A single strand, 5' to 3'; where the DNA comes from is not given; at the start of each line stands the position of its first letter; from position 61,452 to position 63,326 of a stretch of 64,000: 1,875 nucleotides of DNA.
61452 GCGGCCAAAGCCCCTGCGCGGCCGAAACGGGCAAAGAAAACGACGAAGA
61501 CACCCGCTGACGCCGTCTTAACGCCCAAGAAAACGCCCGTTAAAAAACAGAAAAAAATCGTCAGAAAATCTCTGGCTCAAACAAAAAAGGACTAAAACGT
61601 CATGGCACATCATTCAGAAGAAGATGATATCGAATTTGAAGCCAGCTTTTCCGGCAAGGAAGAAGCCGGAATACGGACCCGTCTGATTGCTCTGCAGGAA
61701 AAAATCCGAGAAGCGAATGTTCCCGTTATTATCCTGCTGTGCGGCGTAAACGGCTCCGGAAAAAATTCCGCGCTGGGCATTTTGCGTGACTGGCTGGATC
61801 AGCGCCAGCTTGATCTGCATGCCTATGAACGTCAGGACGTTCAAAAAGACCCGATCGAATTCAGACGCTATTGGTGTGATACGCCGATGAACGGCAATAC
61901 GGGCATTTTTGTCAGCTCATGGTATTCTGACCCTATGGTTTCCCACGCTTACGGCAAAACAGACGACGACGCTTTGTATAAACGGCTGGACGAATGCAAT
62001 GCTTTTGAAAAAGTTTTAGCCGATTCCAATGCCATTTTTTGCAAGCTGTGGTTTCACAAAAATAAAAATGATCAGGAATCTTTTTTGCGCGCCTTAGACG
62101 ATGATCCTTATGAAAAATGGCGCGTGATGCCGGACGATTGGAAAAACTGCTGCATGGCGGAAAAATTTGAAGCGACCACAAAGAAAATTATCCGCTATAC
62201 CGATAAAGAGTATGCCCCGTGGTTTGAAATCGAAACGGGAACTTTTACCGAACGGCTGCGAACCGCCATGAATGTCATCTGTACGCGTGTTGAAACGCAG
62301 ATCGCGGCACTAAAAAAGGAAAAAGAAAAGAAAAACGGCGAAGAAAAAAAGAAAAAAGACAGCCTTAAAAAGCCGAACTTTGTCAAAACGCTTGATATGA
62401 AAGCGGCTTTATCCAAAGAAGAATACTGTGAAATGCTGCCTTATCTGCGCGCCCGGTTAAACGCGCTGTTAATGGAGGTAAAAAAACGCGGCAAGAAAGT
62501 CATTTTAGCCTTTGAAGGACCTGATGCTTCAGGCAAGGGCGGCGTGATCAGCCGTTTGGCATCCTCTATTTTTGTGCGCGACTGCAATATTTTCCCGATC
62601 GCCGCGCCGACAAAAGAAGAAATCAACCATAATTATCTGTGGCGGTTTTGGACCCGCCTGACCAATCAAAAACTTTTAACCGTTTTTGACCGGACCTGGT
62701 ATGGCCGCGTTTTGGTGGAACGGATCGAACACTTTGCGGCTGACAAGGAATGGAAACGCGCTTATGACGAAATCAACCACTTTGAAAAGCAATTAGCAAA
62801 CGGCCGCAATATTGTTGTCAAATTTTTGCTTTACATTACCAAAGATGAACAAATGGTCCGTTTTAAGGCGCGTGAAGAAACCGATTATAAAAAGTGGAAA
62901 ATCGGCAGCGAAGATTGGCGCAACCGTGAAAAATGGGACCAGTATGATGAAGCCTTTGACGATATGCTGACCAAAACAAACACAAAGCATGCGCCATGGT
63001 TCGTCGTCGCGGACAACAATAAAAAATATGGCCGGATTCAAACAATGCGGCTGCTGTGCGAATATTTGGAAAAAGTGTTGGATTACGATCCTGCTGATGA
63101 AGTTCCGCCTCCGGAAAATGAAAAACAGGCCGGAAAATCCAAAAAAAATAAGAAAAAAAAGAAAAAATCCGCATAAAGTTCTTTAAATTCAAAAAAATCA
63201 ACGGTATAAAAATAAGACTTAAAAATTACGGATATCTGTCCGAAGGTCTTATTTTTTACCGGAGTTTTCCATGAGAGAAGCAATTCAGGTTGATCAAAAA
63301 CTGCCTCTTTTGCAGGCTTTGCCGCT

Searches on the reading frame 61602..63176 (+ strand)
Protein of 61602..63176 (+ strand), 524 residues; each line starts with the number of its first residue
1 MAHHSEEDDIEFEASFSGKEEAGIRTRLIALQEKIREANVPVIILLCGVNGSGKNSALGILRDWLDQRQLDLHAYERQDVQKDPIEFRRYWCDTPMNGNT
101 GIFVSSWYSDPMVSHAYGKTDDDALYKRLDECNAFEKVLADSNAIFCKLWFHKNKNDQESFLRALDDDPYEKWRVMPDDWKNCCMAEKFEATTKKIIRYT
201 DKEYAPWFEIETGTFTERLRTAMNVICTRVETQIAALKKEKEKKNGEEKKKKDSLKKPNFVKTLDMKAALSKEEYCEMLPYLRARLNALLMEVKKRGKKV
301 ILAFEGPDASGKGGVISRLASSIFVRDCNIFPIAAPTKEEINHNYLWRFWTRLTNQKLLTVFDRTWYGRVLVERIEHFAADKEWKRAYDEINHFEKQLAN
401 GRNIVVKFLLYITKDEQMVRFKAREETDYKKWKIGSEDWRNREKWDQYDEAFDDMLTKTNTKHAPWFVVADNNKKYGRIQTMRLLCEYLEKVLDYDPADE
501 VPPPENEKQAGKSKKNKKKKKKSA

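Call 82: find_encoding_contigs(protein=window:61602-63176:+, flank=10000, max_places=2)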
Protein window:61602-63176:+ (524 aa): 8 contigs read that carry it; 2 places shown.
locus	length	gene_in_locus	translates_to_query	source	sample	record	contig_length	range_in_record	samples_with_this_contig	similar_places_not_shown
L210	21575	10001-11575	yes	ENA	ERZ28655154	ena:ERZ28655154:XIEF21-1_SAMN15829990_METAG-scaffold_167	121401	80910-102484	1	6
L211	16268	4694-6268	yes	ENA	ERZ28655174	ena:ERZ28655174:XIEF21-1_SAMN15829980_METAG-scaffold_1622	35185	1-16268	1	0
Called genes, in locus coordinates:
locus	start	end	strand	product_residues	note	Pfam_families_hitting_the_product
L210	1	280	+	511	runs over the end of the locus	PF08529:NusA_N, PF00575:S1 (faint), PF13184:KH_NusA_1st, PF26594:KH_NusA_2nd, PF14520:HHH_5 (faint)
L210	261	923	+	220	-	PF04296:YlxR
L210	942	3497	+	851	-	PF08364:IF2_assoc, PF04760:IF2_N, PF00009:GTP_EFTU, PF01926:MMR_HSR1, PF22042:EF-G_D2, PF03144:GTP_EFTU_D2 (faint), PF11987:IF-2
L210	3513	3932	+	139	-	PF02033:RBFA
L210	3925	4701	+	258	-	PF00702:Hydrolase (faint), PF08282:Hydrolase_3, PF05116:S6PP (weak)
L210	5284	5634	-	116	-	PF18914:DUF5666 (weak)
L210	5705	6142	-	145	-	PF00383:dCMP_cyt_deam_1, PF14437:MafB19-deam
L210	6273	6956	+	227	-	PF01048:PNP_UDP_1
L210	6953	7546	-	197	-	PF00300:His_Phos_1 (faint)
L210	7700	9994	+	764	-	PF13089:PP_kinase_N, PF02503:PP_kinase, PF17941:PP_kinase_C_1, PF13091:PLDc_2 (faint), PF13090:PP_kinase_C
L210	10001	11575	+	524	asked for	PF03976:PPK2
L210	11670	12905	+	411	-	PF00860:Xan_ur_permease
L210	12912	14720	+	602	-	PF00004:AAA (faint), PF00005:ABC_tran, PF00006:ATP-synt_ab (faint), PF01926:MMR_HSR1 (faint), PF02463:SMC_N (faint), PF03193:RsgA_GTPase (faint), PF00005:ABC_tran, PF16326:ABC_tran_CTD, +4 more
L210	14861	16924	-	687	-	PF13426:PAS_9 (faint), PF00990:GGDEF, PF00563:EAL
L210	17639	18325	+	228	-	PF04237:YjbR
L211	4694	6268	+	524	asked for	PF03976:PPK2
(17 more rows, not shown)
